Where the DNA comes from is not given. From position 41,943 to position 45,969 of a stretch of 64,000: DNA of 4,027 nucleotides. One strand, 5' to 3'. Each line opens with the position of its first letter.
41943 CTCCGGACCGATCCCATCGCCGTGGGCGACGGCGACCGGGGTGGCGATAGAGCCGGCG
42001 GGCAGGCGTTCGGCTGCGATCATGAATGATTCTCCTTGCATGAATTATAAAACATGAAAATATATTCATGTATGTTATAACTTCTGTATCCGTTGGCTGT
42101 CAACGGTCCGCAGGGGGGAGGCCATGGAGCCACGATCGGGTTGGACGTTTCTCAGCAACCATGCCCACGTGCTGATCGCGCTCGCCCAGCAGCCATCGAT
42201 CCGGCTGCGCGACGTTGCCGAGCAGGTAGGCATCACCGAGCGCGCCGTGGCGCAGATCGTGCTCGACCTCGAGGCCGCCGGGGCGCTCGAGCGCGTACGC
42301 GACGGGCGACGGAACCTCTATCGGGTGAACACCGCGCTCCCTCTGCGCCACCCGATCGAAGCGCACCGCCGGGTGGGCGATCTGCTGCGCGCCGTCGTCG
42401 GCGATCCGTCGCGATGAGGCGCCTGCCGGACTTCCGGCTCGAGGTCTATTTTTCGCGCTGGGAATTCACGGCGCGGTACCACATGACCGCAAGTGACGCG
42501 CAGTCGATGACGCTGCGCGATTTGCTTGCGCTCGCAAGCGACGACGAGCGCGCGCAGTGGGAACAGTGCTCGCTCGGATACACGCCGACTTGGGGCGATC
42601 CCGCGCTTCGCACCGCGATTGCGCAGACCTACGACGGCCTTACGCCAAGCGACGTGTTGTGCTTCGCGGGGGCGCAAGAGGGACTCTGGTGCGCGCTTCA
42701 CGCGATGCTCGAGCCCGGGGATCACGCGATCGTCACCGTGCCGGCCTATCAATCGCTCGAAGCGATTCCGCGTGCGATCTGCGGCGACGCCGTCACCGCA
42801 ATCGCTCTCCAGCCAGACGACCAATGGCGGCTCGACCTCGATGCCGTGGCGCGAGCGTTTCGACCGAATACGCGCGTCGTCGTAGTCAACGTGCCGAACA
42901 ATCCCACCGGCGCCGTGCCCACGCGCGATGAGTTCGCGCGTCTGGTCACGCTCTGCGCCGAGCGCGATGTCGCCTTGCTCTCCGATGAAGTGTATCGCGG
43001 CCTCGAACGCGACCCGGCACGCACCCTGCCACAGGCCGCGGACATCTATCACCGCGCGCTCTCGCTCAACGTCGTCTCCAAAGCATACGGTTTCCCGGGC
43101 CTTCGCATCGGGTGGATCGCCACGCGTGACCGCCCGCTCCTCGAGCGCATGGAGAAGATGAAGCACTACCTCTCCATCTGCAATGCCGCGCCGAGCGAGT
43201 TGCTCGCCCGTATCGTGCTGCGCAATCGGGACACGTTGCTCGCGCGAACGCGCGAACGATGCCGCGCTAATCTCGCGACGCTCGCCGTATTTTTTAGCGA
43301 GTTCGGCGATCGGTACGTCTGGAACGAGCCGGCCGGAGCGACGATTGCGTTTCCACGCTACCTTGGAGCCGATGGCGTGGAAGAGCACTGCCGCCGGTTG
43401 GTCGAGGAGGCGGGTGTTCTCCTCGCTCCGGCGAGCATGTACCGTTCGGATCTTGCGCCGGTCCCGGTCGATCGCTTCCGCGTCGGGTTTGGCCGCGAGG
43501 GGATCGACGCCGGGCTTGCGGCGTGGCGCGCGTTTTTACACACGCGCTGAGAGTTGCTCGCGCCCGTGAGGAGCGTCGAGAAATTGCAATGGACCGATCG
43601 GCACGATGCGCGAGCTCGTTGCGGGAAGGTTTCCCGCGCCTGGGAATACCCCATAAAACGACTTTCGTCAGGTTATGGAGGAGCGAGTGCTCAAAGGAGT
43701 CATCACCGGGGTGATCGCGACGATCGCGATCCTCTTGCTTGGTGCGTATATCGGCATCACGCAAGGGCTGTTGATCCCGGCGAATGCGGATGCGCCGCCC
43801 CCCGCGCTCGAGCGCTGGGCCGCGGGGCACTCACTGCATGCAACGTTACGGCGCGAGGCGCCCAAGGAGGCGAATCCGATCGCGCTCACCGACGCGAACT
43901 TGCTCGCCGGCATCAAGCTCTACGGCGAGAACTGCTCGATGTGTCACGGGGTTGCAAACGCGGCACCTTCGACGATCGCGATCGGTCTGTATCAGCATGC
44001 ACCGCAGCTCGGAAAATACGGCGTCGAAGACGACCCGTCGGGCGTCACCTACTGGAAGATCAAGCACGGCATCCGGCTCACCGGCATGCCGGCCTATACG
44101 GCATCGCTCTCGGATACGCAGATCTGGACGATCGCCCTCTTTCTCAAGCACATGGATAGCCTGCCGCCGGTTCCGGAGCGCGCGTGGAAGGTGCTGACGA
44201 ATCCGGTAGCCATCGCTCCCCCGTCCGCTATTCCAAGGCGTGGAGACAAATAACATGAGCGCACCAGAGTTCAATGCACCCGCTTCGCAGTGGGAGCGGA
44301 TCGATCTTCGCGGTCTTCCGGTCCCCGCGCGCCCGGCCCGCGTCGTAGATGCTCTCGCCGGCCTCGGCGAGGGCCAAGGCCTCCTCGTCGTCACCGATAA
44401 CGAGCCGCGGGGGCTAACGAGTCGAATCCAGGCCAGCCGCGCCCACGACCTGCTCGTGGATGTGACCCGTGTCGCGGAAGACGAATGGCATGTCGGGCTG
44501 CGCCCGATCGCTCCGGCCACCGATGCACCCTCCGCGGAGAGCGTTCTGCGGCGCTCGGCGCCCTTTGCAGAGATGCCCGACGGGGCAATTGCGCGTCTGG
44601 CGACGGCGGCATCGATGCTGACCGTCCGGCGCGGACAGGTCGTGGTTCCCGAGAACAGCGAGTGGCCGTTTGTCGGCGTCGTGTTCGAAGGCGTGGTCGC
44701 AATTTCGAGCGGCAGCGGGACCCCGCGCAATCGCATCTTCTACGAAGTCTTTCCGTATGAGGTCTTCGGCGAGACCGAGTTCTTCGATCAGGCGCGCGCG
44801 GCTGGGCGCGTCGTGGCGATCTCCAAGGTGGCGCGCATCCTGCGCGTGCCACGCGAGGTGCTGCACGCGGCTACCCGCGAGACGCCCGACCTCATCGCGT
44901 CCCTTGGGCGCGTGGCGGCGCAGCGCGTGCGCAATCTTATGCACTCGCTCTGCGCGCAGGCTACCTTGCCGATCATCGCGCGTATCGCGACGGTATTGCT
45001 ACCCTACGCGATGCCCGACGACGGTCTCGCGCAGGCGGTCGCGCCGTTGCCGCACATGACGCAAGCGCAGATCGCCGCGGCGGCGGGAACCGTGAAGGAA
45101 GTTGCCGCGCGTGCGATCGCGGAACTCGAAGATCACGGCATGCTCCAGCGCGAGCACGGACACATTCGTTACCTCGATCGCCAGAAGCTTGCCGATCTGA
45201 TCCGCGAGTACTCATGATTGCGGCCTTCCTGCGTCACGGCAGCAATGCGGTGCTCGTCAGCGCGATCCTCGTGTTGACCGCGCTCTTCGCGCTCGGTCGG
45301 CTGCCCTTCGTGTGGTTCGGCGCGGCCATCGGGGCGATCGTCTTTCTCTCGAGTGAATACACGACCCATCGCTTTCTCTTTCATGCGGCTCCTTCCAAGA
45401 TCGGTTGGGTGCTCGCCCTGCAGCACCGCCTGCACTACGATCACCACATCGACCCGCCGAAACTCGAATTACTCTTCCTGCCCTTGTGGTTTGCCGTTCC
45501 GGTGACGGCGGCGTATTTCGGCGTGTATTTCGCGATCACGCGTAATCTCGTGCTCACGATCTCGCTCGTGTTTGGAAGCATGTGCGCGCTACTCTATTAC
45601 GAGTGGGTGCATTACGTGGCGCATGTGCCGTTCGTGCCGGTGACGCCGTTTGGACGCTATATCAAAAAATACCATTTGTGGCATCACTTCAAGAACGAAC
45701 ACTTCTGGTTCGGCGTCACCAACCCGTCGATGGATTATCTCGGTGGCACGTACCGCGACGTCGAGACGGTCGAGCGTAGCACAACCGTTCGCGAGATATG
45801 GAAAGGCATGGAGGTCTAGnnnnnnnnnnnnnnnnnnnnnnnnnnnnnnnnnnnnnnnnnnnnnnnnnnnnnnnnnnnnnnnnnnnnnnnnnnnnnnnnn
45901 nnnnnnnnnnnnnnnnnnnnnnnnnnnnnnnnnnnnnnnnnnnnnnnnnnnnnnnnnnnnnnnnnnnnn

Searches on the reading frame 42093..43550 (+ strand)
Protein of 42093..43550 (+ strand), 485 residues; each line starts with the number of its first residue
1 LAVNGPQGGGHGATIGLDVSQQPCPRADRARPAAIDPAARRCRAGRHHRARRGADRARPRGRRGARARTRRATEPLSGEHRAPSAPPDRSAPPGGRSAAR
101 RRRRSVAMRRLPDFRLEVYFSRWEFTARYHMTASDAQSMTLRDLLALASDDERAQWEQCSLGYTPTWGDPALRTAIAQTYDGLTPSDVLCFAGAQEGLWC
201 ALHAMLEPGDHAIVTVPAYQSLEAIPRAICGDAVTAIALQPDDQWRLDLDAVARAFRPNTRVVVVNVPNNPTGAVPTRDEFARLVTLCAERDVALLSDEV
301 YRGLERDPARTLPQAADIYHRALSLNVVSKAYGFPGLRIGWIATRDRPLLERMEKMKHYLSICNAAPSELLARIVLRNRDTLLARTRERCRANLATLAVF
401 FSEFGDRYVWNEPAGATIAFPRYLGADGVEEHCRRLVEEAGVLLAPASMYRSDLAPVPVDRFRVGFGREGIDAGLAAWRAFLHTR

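Call 6: search_protein_families(library=pfam, proteins=[window:42093-43550:+])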
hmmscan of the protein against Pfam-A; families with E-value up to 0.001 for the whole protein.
window:42093-43550:+ (485 aa): 3 families
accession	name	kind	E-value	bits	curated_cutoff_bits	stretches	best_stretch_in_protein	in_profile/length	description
PF00155.27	Aminotran_1_2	-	8.7e-36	124.3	19.7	1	158-464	33-344/361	Aminotransferase class I and II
PF00266.25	Aminotran_5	-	2.1e-06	27.4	21.5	1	173-298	49-175/371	Aminotransferase class-V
PF01053.26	Cys_Met_Meta_PP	-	0.00028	20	27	1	186-298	68-173/381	Cys/Met metabolism PLP-dependent enzyme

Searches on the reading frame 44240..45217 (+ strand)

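Call 6: search_protein_families(library=pfam, proteins=[window:44240-45217:+])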
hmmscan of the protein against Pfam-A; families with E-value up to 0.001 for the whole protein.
window:44240-45217:+ (325 aa): 3 families
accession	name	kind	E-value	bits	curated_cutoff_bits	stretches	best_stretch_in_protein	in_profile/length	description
PF13545.12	HTH_Crp_2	-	3.3e-10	40.2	27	1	247-320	1-70/70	Crp-like helix-turn-helix domain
PF10006.14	DUF2249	-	3.5e-09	36.8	29.5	1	21-87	2-68/70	Uncharacterized conserved protein (DUF2249)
PF00027.35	cNMP_binding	-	6e-07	29.8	27.5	1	128-211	3-85/89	Cyclic nucleotide-binding domain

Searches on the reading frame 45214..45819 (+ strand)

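Call 6: search_protein_families(library=pfam, proteins=[window:45214-45819:+])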
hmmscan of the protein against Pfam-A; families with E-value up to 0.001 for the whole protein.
window:45214-45819:+ (201 aa): 1 family
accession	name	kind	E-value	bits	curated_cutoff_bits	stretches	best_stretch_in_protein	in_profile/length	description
PF04116.19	FA_hydroxylase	-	8.1e-14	52.6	31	1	38-179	2-132/132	Fatty acid hydroxylase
